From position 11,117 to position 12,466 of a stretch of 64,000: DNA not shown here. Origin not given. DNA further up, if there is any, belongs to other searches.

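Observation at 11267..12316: Bona fide sigma-70-family factor encoded on the opposite strand inside the head-morphogenesis block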

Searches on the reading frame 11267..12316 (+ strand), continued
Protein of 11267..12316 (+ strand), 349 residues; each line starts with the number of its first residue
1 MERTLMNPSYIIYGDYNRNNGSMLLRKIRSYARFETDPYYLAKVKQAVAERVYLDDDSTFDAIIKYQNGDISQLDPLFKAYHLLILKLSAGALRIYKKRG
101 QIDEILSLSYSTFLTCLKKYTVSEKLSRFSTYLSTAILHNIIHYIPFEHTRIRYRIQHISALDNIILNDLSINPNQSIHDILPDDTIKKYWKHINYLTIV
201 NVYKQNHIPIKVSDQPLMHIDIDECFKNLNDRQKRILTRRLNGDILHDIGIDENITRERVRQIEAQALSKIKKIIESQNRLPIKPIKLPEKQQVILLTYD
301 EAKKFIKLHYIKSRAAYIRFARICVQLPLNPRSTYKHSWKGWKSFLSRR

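Call 31: find_homologous_proteins(query=A1, max_evalue=0.001)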
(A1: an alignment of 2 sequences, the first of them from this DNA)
Query A1 (2 sequences) (293 aa, profile of the alignment): 223 proteins with E <= 0.001 among 8000 candidates; the best 120 are listed.
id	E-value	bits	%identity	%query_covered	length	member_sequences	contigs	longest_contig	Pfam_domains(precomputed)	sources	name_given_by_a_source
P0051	6.4e-153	527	30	83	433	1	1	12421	PF04545.23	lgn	-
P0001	1.4e-151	523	100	98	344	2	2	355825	PF04545.23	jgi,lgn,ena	-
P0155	2.5e-9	55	41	22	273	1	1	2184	PF04545.23,PF04542.21,PF04539.23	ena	-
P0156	7.9e-9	54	28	49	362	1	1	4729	PF04545.23,PF00140.26,PF03979.20,PF04542.21,PF04539.23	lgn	-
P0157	1.4e-7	49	44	21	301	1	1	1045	PF08299.18,PF04545.23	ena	-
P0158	2.4e-7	49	44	19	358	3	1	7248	PF04545.23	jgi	-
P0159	3.5e-7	48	49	17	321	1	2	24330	PF04545.23,PF00140.26,PF04542.21,PF04539.23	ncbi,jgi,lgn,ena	-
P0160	4.7e-7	48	45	17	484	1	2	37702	PF04546.20,PF04545.23,PF00140.26,PF04542.21,PF04539.23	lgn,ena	-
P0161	5.4e-7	48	36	25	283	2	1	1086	PF04545.23,PF00140.26,PF04542.21,PF04539.23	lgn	-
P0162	8.2e-7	47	52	15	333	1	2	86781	PF04545.23,PF00140.26,PF04542.21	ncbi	-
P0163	9.7e-7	47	37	24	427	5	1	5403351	PF04545.23,PF00140.26,PF04542.21,PF04539.23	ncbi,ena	-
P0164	1.3e-6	46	24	57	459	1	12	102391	PF04545.23,PF00140.26,PF04542.21,PF04539.23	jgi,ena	-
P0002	1.3e-6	46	26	72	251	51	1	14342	PF04545.23,PF04542.21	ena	-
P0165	2.1e-6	46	35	24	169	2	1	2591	PF04545.23,PF04539.23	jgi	-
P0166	2.7e-6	45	36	24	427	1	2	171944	PF04545.23,PF00140.26,PF04542.21,PF04539.23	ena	-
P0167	3.2e-6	45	45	17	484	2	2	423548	PF04546.20,PF04545.23,PF00140.26,PF04542.21,PF04539.23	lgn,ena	-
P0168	4.4e-6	45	36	24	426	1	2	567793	PF04545.23,PF00140.26,PF04542.21,PF04539.23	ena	-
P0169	4.4e-6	45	36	24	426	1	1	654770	PF04545.23,PF00140.26,PF04542.21,PF04539.23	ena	-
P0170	4.4e-6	45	36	24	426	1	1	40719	PF04545.23,PF00140.26,PF04542.21,PF04539.23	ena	-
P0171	4.4e-6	45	36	24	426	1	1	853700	PF04545.23,PF00140.26,PF04542.21,PF04539.23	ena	-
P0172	4.5e-6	45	36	24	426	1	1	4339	PF04545.23,PF00140.26,PF04542.21,PF04539.23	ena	-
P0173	4.5e-6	45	36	24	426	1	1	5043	PF04545.23,PF00140.26,PF04542.21,PF04539.23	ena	-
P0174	4.5e-6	45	36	24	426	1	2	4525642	PF04545.23,PF00140.26,PF04542.21,PF04539.23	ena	-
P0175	4.5e-6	45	36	24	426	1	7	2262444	PF04545.23,PF00140.26,PF04542.21,PF04539.23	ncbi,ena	-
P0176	4.5e-6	45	36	24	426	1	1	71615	PF04545.23,PF00140.26,PF04542.21,PF04539.23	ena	-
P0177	4.5e-6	45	36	24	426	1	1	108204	PF04545.23,PF00140.26,PF04542.21,PF04539.23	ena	-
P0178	4.5e-6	45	36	24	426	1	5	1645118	PF04545.23,PF00140.26,PF04542.21,PF04539.23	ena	-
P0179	4.5e-6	45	36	24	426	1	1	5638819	PF04545.23,PF00140.26,PF04542.21,PF04539.23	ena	-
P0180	4.5e-6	45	36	24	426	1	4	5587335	PF04545.23,PF00140.26,PF04542.21,PF04539.23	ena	-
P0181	4.5e-6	45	36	24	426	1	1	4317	PF04545.23,PF00140.26,PF04542.21,PF04539.23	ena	-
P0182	4.5e-6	45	36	24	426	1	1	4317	PF04545.23,PF00140.26,PF04542.21,PF04539.23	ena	-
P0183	4.6e-6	45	36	24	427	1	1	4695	PF04545.23,PF00140.26,PF04542.21,PF04539.23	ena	-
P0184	4.6e-6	45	36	24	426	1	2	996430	PF04545.23,PF00140.26,PF04542.21,PF04539.23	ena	-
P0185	4.6e-6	45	36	24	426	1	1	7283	PF04545.23,PF00140.26,PF04542.21,PF04539.23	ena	-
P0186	4.6e-6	45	36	24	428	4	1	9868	PF04545.23,PF00140.26,PF04542.21,PF04539.23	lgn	-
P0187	4.6e-6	45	36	24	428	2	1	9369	PF04545.23,PF00140.26,PF04542.21,PF04539.23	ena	-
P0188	4.6e-6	45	36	24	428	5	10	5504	PF04545.23,PF00140.26,PF04542.21,PF04539.23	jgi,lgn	jgi:RNA polymerase primary sigma factor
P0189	4.6e-6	45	36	24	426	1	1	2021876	PF04545.23,PF00140.26,PF04542.21,PF04539.23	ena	-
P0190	4.6e-6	45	29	54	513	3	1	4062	PF04545.23,PF04542.21,PF04539.23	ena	-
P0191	4.8e-6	44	36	24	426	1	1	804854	PF04545.23,PF00140.26,PF04542.21,PF04539.23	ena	-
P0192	5.0e-6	44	36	24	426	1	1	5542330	PF04545.23,PF00140.26,PF04542.21,PF04539.23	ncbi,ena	-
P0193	5.0e-6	44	36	24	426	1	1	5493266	PF04545.23,PF00140.26,PF04542.21,PF04539.23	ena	-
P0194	5.0e-6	44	36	24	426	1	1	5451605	PF04545.23,PF00140.26,PF04542.21,PF04539.23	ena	-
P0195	5.0e-6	44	36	24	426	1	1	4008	PF04545.23,PF00140.26,PF04542.21,PF04539.23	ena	-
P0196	5.0e-6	44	36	24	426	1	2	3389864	PF04545.23,PF00140.26,PF04542.21,PF04539.23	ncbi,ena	-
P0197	5.0e-6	44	36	24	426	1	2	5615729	PF04545.23,PF00140.26,PF04542.21,PF04539.23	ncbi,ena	-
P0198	5.0e-6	44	36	24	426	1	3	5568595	PF04545.23,PF00140.26,PF04542.21,PF04539.23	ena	-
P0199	5.0e-6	44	36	24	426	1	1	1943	PF04545.23,PF00140.26,PF04542.21,PF04539.23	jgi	-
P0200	5.0e-6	44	36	24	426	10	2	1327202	PF04545.23,PF00140.26,PF04542.21,PF04539.23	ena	-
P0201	5.1e-6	44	36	24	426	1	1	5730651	PF04545.23,PF00140.26,PF04542.21,PF04539.23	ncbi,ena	-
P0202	5.1e-6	44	36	24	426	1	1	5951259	PF04545.23,PF00140.26,PF04542.21,PF04539.23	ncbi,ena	-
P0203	5.1e-6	44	36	24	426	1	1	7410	PF04545.23,PF00140.26,PF04542.21,PF04539.23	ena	-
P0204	5.1e-6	44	36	24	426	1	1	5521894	PF04545.23,PF00140.26,PF04542.21,PF04539.23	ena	-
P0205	5.1e-6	44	36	24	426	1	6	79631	PF04545.23,PF00140.26,PF04542.21,PF04539.23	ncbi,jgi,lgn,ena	-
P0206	5.1e-6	44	36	24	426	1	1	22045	PF04545.23,PF00140.26,PF04542.21,PF04539.23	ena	-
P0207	5.1e-6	44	36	24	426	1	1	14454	PF04545.23,PF00140.26,PF04542.21,PF04539.23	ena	-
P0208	5.1e-6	44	36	24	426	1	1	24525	PF04545.23,PF00140.26,PF04542.21,PF04539.23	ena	-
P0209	6.7e-6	44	33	22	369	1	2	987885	PF04545.23,PF00140.26,PF03979.20,PF04542.21,PF04539.23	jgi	-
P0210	7.4e-6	44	36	24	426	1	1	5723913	PF04545.23,PF00140.26,PF04542.21,PF04539.23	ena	-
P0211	7.5e-6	44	36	24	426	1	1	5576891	PF04545.23,PF00140.26,PF04542.21,PF04539.23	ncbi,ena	-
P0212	7.7e-6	44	36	24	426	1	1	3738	PF04545.23,PF00140.26,PF04542.21,PF04539.23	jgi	jgi:RNA polymerase primary sigma factor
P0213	7.7e-6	44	36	24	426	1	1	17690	PF04545.23,PF00140.26,PF04542.21,PF04539.23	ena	-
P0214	7.7e-6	44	36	24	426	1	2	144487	PF04545.23,PF00140.26,PF04542.21,PF04539.23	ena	-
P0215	7.7e-6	44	36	24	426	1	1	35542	PF04545.23,PF00140.26,PF04542.21,PF04539.23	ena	-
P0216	7.7e-6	44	36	24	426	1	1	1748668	PF04545.23,PF00140.26,PF04542.21,PF04539.23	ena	-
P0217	7.7e-6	44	36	24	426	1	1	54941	PF04545.23,PF00140.26,PF04542.21,PF04539.23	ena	-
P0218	7.7e-6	44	41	24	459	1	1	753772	PF04545.23,PF00140.26,PF03979.20,PF04542.21,PF04539.23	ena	-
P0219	7.7e-6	44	36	24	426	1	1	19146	PF04545.23,PF00140.26,PF04542.21,PF04539.23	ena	-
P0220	7.8e-6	44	36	24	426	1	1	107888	PF04545.23,PF00140.26,PF04542.21,PF04539.23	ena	-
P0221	7.8e-6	44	36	24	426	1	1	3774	PF04545.23,PF00140.26,PF04542.21,PF04539.23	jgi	jgi:RNA polymerase primary sigma factor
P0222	7.9e-6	44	33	22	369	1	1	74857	PF04545.23,PF00140.26,PF03979.20,PF04542.21,PF04539.23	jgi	jgi:RNA polymerase primary sigma factor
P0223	8.0e-6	44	33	22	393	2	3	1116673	PF04545.23,PF00140.26,PF03979.20,PF04542.21,PF04539.23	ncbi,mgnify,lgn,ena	mgnify:CR=1 FL=1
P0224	8.1e-6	44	36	24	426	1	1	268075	PF04545.23,PF00140.26,PF04542.21,PF04539.23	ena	-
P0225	8.1e-6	44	36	24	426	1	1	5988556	PF04545.23,PF00140.26,PF04542.21,PF04539.23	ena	-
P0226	8.1e-6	44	36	24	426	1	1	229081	PF04545.23,PF00140.26,PF04542.21,PF04539.23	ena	-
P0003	9.3e-6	44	29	74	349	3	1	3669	PF04545.23,PF04542.21,PF04539.23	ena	-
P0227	9.3e-6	44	52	15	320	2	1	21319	PF04545.23,PF00140.26,PF04542.21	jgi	jgi:RNA polymerase sigma-32 factor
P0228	9.9e-6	43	38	22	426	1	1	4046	PF04545.23,PF00140.26,PF04542.21,PF04539.23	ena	-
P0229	9.9e-6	43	50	18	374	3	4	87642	PF04545.23,PF05066.20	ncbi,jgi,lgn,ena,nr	ncbi:MAG TPA: sigma factor-like helix-turn-helix DNA-binding protein [bacterium]|nr:sigma factor-lik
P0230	1.1e-5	43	48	18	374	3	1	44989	PF04545.23,PF05066.20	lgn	-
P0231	1.1e-5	43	38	22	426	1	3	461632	PF04545.23,PF00140.26,PF04542.21,PF04539.23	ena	-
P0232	1.1e-5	43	38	22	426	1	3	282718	PF04545.23,PF00140.26,PF04542.21,PF04539.23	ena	-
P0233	1.1e-5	43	48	16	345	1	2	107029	PF04545.23,PF05066.20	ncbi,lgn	-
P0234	1.1e-5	43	30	26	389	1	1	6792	PF04545.23,PF00140.26,PF04542.21,PF04539.23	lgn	-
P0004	1.5e-5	43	36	28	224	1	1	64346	PF04545.23,PF04542.21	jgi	-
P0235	1.6e-5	43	38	23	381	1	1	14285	PF04545.23,PF00140.26,PF03979.20,PF04542.21,PF04539.23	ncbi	-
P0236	1.6e-5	43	23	85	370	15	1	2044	PF04545.23,PF00140.26,PF03979.20,PF04542.21,PF04539.23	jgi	jgi:RNA polymerase primary sigma factor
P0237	1.6e-5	43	40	28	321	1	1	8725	PF04545.23,PF00140.26,PF04542.21,PF04539.23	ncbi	-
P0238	1.8e-5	43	39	19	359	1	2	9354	PF04545.23,PF00140.26,PF03979.20,PF04542.21,PF04539.23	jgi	-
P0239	1.8e-5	43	24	71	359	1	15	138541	PF04545.23,PF00140.26,PF03979.20,PF04542.21,PF04539.23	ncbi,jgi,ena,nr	ncbi:MAG TPA: RNA polymerase sigma factor RpoD [Halanaerobiales bacterium]|nr:RNA polymerase sigma f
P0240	1.9e-5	43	24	71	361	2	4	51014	PF04545.23,PF00140.26,PF03979.20,PF04542.21,PF04539.23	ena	-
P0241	2.1e-5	42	24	51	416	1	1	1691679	PF04967.19,PF04545.23,PF00140.26,PF04542.21,PF04539.23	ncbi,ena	-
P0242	2.2e-5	42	24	55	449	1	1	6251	PF04545.23,PF00140.26,PF04542.21,PF04539.23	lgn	-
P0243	2.4e-5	42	37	22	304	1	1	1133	PF04545.23,PF00140.26,PF04542.21,PF04539.23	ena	-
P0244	2.7e-5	42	33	22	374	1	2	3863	PF13518.13,PF04545.23,PF00140.26,PF03979.20,PF04542.21,PF04539.23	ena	-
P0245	2.7e-5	42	39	23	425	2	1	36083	PF04545.23,PF04542.21,PF04539.23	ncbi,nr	ncbi:MAG TPA: RNA polymerase sigma factor RpoD [Deltaproteobacteria bacterium]|nr:RNA polymerase sig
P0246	2.7e-5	42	33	22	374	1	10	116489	PF04545.23,PF00140.26,PF03979.20,PF04542.21,PF04539.23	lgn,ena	-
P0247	2.7e-5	42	47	18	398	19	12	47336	PF04545.23,PF05066.20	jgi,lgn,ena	-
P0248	3.0e-5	42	27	49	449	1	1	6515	PF04545.23,PF00140.26,PF04542.21,PF04539.23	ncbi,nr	ncbi:MAG: RNA polymerase sigma factor RpoD, partial [Acidobacteria bacterium]|nr:RNA polymerase sigm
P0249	3.3e-5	42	35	22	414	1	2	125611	PF04545.23,PF00140.26,PF03979.20,PF04542.21,PF04539.23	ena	-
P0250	3.5e-5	42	36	26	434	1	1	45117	PF04545.23,PF00140.26,PF03979.20,PF04542.21,PF04539.23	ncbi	-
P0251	3.9e-5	41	24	55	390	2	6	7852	PF04545.23,PF00140.26,PF03979.20,PF04542.21,PF04539.23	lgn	-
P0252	4.1e-5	41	32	24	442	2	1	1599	PF04545.23,PF04542.21,PF04539.23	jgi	jgi:RNA polymerase primary sigma factor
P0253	4.2e-5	41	35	22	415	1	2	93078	PF04545.23,PF00140.26,PF03979.20,PF04542.21,PF04539.23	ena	-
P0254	4.3e-5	41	24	72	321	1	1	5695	PF04545.23,PF00140.26,PF04542.21,PF04539.23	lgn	-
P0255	4.3e-5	41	42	17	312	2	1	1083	PF04545.23,PF04542.21,PF04539.23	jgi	jgi:RNA polymerase primary sigma factor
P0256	4.4e-5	41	33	24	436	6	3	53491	PF04545.23,PF00140.26,PF04542.21,PF04539.23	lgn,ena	-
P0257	4.6e-5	41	35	22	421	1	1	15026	PF04545.23,PF00140.26,PF03979.20,PF04542.21,PF04539.23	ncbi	-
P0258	5.4e-5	41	35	23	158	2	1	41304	PF04545.23,PF04539.23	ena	-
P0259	5.5e-5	41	25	49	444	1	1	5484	PF04545.23,PF00140.26,PF04542.21,PF04539.23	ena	-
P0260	5.6e-5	41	34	25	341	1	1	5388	PF04545.23,PF00140.26,PF04542.21,PF04539.23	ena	-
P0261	5.7e-5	41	33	22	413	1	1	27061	PF04545.23,PF00140.26,PF03979.20,PF04542.21,PF04539.23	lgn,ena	-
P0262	5.8e-5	41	46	20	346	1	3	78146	PF04545.23,PF05066.20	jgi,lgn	-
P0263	5.8e-5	41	35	22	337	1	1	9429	PF04545.23,PF00140.26,PF04542.21,PF04539.23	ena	-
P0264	6.1e-5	41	48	18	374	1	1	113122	PF04545.23,PF05066.20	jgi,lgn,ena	-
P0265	6.1e-5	41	48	18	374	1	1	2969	PF04545.23,PF05066.20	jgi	jgi:hypothetical protein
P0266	6.1e-5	41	48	18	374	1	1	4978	PF04545.23,PF05066.20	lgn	-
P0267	6.1e-5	41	24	49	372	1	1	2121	PF04545.23,PF00140.26,PF03979.20,PF04542.21,PF04539.23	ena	-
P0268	6.5e-5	41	41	22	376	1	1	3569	PF04545.23,PF00140.26,PF04542.21,PF04539.23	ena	-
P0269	6.6e-5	41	33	22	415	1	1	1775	PF04545.23,PF00140.26,PF03979.20,PF04542.21,PF04539.23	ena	-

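Call 32: find_encoding_contigs(protein=P0051, flank=10000, max_places=3)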
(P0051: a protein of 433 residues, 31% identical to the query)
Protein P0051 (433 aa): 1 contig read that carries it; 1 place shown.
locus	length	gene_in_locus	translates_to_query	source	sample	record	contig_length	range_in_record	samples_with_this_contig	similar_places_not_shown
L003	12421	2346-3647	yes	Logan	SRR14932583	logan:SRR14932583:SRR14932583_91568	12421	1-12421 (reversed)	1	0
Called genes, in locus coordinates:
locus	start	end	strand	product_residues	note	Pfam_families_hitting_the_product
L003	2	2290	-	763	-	?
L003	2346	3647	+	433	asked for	PF04545:Sigma70_r4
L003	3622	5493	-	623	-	PF07230:Portal_T4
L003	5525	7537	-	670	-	-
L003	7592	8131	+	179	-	-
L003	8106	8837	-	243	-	PF00483:NTP_transferase, PF12804:NTP_transf_3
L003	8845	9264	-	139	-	-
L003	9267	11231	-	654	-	-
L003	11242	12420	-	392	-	?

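Call 43: predict_structure(alignment_id=A2)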
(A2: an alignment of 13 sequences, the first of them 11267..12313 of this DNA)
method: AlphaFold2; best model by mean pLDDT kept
length: 349 residues; sequences in the alignment: 13
mean_pLDDT: 62.0   pTM: 0.38
mean pLDDT of the five models: 62.0, 61.9, 61.1, 59.7, 58.1
residues with pLDDT >= 90: 78; 70-90: 71; 50-70: 55; < 50: 145
segments of 3 or more residues with pLDDT < 50: 1-37, 149-164, 169-171, 193-219, 280-297, 310-349
pLDDT, mean of each block of 10 residues (from residue 1): 29 31 34 45 67 87 95 91 87 68 83 93 81 89 65 40 47 57 66 42 27 36 79 94 92 97 94 72 34 46 56 44 33 33 36
secondary structure, 60 per line:
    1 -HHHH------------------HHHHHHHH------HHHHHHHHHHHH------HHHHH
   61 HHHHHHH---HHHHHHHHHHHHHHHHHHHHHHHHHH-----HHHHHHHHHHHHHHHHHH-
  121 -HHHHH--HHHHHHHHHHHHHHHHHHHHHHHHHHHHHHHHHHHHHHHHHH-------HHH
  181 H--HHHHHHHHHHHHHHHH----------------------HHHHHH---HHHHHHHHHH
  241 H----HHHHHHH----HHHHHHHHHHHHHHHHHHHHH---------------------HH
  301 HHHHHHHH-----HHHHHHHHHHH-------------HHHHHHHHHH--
elements in order: H2-5 H24-31 H38-49 H56-67 H71-96 H102-119 H122-126 H129-170 H178-181 H184-199 H222-227 H231-241 H246-252 H257-277 H299-308 H314-324 H338-347

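Call 45: fold_search(model_id=the predicted structure, library=pdb)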
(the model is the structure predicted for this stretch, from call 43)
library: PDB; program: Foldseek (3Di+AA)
matches with E <= 10: 359; with E <= 0.001: 63
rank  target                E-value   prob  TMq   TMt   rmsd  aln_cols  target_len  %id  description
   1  5ipl_F                6.6e-07  1.00  0.26  0.31  23.8       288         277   18  SigmaS-transcription initiation complex with 4-nt nascent RNA (released 2016-03-30)
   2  6omf_F                6.9e-07  1.00  0.27  0.33  23.5       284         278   17  CryoEM structure of SigmaS-transcription initiation complex with activator Crl (released 2019-08-28)
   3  6uu7_FFF              7.6e-07  1.00  0.26  0.32  23.7       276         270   19  E. coli sigma-S transcription initiation complex with a 6-nt RNA and an NTP ("Old" crystal soaked with UTP, CTP, ddG (released 2020-08-26)
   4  6uu9_FFF              1.7e-06  1.00  0.26  0.32  23.6       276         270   19  E. coli mutant sigma-S transcription initiation complex with an 8-nt RNA ("Fresh" mutant crystal soaked with GTP, UT (released 2020-08-26)
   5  8x6g_H                2.1e-06  1.00  0.23  0.32  21.6       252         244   16  Cryo-EM structure of Staphylococcus aureus sigB-dependent RNAP-promoter open complex (released 2024-06-05)
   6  9a58_A                2.6e-06  1.00  0.28  0.26  25.9       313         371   17  Integrative model of SIGA-RPOC by crosslinking MS and deep learning (released 2024-09-18)
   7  6uu8_FFF              3.9e-06  1.00  0.26  0.33  23.9       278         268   19  E. coli mutant sigma-S transcription initiation complex with a 7-nt RNA ("Fresh" mutant crystal soaked with GTP, UTP (released 2020-08-26)
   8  9a50_A                3.3e-05  1.00  0.25  0.33  23.1       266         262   15  Integrative model of RPSB-RPOC by crosslinking MS and deep learning (released 2024-09-18)
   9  9e85_F                3.3e-05  1.00  0.27  0.30  25.6       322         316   16  De Novo Mycobacterium tuberculosis transcription initiation promoter complex with 6-mer RNA and closed Beta' clamp (RN (released 2025-10-01)
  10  8x6f_E                4.3e-05  1.00  0.26  0.33  22.9       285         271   18  Cryo-EM structure of Staphylococcus aureus sigA-dependent RNAP-promoter open complex (released 2024-06-05)
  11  9ukt_F                4.3e-05  1.00  0.20  0.20  23.3       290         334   16  CryoEM structure of the T.thermophilus transcription initiation complex bound to Gp4A-C-U and CTP, -1 dC in the templa (released 2025-10-22)
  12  9uks_F                5.2e-05  1.00  0.19  0.20  23.8       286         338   17  CryoEM structure of the T.thermophilus transcription initiation complex in the presence of Gp4A, -1 dA in the template (released 2025-10-22)
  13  7p5x_AF               5.5e-05  1.00  0.20  0.22  25.4       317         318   16  Mycobacterial RNAP with transcriptional activator PafBC (released 2021-12-22)
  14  7xl3_F                5.7e-05  1.00  0.26  0.32  23.7       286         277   17  Cryo-EM structure of Pseudomonas aeruginosa RNAP sigmaS holoenzyme complexes with transcription factor SutA (open lobe (released 2022-07-27)
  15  4g7h_F                5.7e-05  1.00  0.19  0.19  24.4       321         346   15  Crystal structure of Thermus thermophilus transcription initiation complex (released 2012-10-31)
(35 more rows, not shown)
